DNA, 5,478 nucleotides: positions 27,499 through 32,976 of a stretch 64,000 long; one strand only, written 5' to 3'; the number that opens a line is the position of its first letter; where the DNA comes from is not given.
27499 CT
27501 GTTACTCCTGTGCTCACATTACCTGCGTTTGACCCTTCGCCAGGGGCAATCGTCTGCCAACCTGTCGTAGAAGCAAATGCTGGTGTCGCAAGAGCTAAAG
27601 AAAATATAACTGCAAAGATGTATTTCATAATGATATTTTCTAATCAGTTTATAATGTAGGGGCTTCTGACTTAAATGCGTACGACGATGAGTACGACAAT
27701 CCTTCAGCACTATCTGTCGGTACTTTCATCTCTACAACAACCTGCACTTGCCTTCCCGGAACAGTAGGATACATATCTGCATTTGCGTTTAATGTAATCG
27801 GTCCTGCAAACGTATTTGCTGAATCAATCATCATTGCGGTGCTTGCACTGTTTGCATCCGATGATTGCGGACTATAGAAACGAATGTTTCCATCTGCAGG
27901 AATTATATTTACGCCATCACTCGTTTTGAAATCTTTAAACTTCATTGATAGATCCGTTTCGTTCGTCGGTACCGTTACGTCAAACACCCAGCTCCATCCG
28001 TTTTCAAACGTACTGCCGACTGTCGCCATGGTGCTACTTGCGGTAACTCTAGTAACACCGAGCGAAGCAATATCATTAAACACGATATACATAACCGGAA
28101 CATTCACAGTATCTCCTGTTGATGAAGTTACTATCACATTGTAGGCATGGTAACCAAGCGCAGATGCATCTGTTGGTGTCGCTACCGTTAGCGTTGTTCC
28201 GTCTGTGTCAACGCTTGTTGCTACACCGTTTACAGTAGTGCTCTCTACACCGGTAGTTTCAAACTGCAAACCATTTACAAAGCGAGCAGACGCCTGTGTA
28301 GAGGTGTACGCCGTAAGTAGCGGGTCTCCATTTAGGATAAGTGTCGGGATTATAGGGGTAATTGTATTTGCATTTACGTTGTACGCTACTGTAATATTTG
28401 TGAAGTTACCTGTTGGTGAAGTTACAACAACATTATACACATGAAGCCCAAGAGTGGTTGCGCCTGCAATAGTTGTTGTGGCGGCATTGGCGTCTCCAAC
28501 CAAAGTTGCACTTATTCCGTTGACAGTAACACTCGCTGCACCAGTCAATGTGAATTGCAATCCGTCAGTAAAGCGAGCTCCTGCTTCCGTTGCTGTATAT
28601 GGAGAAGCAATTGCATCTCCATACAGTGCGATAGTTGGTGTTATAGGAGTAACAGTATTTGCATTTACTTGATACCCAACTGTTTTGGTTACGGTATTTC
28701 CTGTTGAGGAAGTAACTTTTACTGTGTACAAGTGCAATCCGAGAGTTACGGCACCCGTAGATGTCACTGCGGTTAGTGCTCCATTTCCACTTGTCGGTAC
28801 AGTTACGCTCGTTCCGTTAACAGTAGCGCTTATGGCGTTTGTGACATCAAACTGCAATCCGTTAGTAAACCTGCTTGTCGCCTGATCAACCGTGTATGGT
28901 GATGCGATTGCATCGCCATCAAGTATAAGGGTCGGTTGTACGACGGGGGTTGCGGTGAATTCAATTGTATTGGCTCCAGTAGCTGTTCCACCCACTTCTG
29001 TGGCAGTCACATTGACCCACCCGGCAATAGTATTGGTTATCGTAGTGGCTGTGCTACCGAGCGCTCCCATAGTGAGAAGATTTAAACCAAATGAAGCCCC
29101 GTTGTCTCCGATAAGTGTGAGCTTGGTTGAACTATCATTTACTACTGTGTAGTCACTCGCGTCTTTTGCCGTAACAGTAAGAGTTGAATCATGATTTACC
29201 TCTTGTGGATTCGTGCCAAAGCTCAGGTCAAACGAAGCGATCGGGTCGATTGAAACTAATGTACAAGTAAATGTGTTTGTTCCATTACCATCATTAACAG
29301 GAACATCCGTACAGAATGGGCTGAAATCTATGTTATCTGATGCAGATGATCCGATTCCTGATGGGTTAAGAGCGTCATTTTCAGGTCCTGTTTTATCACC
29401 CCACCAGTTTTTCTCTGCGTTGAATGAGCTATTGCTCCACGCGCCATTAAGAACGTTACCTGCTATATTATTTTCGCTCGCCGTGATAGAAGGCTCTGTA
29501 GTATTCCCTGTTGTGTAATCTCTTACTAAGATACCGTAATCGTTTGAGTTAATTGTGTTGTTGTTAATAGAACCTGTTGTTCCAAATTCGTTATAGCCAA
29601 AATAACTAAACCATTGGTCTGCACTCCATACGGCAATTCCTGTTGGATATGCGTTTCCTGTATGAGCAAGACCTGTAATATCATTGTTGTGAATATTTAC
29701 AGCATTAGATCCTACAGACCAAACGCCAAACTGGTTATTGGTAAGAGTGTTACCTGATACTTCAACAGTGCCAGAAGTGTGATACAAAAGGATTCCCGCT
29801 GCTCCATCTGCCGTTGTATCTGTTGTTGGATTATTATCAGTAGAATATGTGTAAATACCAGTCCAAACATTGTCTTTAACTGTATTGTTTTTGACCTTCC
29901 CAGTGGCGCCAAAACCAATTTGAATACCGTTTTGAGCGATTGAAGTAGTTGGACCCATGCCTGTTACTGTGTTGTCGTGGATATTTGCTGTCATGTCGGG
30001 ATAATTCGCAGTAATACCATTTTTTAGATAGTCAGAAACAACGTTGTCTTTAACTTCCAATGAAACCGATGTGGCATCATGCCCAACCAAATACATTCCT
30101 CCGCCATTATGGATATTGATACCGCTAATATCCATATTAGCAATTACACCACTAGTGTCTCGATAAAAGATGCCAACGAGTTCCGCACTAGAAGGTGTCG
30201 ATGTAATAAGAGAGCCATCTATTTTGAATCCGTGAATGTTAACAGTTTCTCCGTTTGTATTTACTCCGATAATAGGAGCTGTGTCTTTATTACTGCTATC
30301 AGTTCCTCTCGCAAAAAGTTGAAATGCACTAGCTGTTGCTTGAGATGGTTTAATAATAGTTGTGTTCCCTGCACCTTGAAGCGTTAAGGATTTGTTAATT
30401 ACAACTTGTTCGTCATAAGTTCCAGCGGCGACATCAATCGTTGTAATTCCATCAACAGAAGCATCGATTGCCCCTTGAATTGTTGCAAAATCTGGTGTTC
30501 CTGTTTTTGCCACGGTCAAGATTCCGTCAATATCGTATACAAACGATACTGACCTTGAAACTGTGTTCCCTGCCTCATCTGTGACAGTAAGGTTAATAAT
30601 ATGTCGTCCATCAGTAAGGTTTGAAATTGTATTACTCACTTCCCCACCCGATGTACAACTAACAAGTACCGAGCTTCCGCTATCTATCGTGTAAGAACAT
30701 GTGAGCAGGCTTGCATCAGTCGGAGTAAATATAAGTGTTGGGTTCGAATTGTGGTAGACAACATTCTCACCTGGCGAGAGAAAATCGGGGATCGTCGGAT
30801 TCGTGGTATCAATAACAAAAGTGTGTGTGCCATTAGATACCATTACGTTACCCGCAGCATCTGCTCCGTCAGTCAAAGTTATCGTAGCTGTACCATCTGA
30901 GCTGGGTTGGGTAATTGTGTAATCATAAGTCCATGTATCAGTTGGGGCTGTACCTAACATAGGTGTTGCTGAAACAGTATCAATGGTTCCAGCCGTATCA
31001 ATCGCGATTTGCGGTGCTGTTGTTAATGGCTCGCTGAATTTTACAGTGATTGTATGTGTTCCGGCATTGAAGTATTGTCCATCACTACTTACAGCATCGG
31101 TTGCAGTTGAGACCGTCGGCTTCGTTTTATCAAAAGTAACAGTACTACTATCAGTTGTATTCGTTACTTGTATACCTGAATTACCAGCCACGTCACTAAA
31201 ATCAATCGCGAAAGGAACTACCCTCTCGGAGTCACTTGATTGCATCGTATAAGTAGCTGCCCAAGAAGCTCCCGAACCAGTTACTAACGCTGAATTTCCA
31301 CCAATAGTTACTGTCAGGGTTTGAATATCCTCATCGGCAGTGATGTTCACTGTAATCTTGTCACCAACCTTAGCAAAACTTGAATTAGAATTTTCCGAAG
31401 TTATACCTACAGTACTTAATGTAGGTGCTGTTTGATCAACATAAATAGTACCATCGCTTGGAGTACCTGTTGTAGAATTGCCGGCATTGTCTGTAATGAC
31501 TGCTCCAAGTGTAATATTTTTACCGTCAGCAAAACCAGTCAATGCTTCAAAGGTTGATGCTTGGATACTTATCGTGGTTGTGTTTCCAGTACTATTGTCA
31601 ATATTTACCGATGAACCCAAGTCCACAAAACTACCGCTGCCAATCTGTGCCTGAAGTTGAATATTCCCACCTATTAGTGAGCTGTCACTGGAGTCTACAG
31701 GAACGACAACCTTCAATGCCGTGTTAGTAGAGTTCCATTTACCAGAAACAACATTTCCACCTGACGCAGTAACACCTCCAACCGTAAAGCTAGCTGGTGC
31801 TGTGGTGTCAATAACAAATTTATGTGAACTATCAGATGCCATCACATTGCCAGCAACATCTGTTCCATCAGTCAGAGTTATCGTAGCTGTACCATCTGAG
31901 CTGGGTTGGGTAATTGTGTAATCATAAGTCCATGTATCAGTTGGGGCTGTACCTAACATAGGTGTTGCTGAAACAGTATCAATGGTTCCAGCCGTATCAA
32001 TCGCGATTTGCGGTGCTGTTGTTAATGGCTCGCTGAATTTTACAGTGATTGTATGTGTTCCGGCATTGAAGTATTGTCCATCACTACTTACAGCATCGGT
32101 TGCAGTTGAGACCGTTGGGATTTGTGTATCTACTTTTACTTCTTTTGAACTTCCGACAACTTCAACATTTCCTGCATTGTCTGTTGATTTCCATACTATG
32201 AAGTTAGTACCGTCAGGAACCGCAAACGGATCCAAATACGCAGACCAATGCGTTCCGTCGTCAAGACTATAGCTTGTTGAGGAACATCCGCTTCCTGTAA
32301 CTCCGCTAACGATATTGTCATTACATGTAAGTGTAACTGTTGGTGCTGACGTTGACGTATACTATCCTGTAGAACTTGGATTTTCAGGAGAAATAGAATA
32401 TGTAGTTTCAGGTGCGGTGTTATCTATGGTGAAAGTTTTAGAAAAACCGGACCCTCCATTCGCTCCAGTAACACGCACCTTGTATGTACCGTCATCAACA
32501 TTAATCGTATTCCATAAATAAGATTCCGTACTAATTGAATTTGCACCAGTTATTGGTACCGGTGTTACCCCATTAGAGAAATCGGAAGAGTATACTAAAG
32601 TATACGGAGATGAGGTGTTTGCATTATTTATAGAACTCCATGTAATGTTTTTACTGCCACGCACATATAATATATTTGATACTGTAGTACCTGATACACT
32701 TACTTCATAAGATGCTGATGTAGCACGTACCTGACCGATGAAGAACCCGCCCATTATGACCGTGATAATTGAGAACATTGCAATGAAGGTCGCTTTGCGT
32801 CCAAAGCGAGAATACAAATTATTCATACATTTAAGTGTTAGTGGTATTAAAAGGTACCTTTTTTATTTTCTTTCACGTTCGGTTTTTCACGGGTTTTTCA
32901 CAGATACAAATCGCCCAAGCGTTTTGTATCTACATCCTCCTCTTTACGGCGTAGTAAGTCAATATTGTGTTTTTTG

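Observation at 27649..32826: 1725-codon beta-helix/Big-repeat surface protein gene carrying one in-frame TAG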

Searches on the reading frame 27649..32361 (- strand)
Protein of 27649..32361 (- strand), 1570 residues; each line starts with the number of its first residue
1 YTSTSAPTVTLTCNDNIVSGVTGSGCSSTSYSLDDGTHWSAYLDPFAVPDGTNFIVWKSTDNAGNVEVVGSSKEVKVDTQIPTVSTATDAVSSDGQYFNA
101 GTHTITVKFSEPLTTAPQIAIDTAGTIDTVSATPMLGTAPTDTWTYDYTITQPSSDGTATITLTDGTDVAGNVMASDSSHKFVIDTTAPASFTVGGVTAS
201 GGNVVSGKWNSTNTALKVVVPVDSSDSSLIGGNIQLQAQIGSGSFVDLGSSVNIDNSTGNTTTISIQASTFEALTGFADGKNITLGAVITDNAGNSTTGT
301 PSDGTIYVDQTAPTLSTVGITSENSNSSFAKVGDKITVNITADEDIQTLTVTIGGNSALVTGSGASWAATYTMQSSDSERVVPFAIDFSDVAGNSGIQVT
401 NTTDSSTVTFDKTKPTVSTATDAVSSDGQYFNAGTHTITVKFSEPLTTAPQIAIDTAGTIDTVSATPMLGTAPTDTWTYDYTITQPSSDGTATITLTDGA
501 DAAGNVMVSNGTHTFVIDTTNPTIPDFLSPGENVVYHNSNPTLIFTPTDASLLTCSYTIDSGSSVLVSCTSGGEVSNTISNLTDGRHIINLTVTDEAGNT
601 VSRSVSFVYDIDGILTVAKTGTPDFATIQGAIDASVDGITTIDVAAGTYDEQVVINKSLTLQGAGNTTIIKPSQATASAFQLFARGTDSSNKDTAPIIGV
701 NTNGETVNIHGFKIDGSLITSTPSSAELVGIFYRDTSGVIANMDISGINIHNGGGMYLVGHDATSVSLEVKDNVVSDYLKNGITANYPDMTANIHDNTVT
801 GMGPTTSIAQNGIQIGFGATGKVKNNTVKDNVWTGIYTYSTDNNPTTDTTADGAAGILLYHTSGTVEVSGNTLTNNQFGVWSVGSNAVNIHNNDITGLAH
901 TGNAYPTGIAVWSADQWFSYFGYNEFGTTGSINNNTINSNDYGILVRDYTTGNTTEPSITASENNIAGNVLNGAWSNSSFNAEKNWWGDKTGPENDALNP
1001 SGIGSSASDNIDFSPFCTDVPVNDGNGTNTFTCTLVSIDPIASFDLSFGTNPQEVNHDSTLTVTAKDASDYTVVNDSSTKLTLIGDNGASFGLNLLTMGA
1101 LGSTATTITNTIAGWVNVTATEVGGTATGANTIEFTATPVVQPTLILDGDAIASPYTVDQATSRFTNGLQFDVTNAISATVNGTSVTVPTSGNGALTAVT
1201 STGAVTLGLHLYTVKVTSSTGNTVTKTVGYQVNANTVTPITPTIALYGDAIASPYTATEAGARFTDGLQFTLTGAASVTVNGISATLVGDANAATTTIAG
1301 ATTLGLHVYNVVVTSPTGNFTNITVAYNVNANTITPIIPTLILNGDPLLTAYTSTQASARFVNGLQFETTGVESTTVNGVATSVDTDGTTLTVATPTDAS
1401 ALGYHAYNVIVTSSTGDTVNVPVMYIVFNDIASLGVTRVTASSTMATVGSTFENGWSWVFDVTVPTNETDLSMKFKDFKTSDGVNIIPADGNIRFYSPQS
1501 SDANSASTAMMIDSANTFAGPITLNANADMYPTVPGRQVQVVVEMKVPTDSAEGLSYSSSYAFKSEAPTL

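Call 9: search_protein_families(library=pfam, proteins=[window:27649-32361:-], max_evalue=0.01)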
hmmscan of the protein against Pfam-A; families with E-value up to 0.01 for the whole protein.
window:27649-32361:- (1570 aa): 6 families
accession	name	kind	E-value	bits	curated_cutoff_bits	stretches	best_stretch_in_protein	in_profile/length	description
PF13229.12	Beta_helix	-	3.9e-12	46.5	25.9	1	730-895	2-158/158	Right handed beta helix region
PF19077.6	Big_13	-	1.2e-09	39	27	1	535-610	23-101/102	Bacterial Ig-like domain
PF05048.19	NosD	-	2e-06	27.8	23.6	2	757-912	41-186/212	Periplasmic copper-binding protein (NosD)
PF13750.12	Big_3_3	-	0.00036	20.7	27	0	47-181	11-145/157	Bacterial Ig-like domain (group 3)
PF08334.16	T2SSG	-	0.0067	16.9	21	0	466-501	58-93/108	Type II secretion system (T2SS), protein G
PF15418.12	DUF4625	-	0.0089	16.7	27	0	308-354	9-57/131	Domain of unknown function (DUF4625)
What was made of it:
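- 30532..30759 (-): Bacterial Ig-like domain (Big_13). Pfam PF19077, 39 bits against a cut-off of 27 (call 9).
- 29677..30174 (-): Right-handed beta-helix region. Pfam PF13229, 46.5 bits; NosD PF05048, 27.8 bits (call 9).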

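Call 51: search_solved_structures(query=window:27652-32361:-, max_evalue=0.01)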
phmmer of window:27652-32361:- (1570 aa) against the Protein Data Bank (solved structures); distinct sequences matched with E-value up to 0.01: 0.

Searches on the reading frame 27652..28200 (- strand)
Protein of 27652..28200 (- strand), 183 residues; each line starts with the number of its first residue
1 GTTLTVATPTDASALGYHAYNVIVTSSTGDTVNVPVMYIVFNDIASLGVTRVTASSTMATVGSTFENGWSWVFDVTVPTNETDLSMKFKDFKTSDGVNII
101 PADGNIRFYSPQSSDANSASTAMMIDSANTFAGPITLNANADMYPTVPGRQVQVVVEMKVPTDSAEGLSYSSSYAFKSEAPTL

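Call 53: search_protein_families(library=pfam, proteins=[window:27652-28200:-], max_evalue=1)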
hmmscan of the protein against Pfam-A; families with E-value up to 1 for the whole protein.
window:27652-28200:- (183 aa): 1 family
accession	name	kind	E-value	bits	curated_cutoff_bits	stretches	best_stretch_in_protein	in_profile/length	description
PF17443.8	pXO2-72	-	0.22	12.2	25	1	83-113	24-54/62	Uncharacterized protein pXO2-72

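Call 57: find_homologous_proteins(query=window:27652-28140:-, max_evalue=0.001)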
Query window:27652-28140:- (163 aa): 3 proteins with E <= 0.001 among 23 candidates.
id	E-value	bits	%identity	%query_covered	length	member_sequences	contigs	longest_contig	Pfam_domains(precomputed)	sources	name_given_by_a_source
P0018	2.3e-41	159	57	97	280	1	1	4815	-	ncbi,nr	ncbi:MAG: hypothetical protein GXO85_11325, partial [Chlorobi bacterium]|nr:hypothetical protein [Ch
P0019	3.7e-35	139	67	67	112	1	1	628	-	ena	-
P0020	1.2e-30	125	53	79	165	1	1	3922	-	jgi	jgi:hypothetical protein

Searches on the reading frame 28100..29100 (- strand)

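Call 53: search_protein_families(library=pfam, proteins=[window:28100-29100:-], max_evalue=1)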
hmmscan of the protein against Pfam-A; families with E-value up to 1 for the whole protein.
window:28100-29100:- (333 aa): 1 family
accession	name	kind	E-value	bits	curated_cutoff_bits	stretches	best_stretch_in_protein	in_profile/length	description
PF13861.12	FLgD_tudor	-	0.23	12.1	26.9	0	91-128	17-53/58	FlgD Tudor-like domain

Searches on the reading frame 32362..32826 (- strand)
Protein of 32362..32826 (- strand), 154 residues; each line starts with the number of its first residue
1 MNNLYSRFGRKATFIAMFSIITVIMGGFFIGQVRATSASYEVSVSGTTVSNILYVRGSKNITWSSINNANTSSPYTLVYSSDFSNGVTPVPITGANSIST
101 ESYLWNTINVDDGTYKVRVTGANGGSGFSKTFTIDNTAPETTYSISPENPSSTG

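Call 9: search_protein_families(library=pfam, proteins=[window:32362-32826:-], max_evalue=0.01)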
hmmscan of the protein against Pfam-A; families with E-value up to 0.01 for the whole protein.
window:32362-32826:- (154 aa): 1 family
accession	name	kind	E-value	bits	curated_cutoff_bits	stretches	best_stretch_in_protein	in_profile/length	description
PF04200.17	Lipoprotein_17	-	0.0052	17.5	22.4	1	58-136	15-81/84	Lipoprotein associated domain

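Call 15: find_encoding_contigs(protein=window:32362-32826:-, flank=10000, max_places=10)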
Protein window:32362-32826:- (154 aa): no gene with exactly this product is on record in the collection.

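Call 71: search_protein_representatives(protein=window:32365-32826:-)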
Query: 154 residues. Proteins with E-value up to 0.001 (for the whole library): 56; up to 1e-10: 3; up to 1e-30: 1. The best 56 are listed.
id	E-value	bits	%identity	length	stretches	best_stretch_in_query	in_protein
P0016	1.8e-91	319.8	100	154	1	1-154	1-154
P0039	7.5e-14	68.2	37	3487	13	90-146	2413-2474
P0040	4.0e-11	59.4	37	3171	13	107-153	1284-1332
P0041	9.9e-10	54.9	29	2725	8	15-115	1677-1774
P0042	3.3e-09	53.2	38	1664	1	10-148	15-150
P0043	6.6e-09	52.2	37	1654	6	67-150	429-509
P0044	7.7e-09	52.0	36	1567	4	6-151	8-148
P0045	8.3e-09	51.9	35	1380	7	55-141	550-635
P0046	2.0e-08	50.6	34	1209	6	96-142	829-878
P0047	3.7e-08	49.8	32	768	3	55-148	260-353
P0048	8.3e-08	48.6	39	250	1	12-140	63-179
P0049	1.5e-07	47.8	35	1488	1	6-151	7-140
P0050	1.6e-07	47.7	38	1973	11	76-152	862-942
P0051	3.2e-07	46.7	36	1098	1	11-140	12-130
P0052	3.5e-07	46.6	37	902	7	97-153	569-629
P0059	2.2e-06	44.0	35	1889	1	15-153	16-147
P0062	3.3e-06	43.5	32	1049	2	1-151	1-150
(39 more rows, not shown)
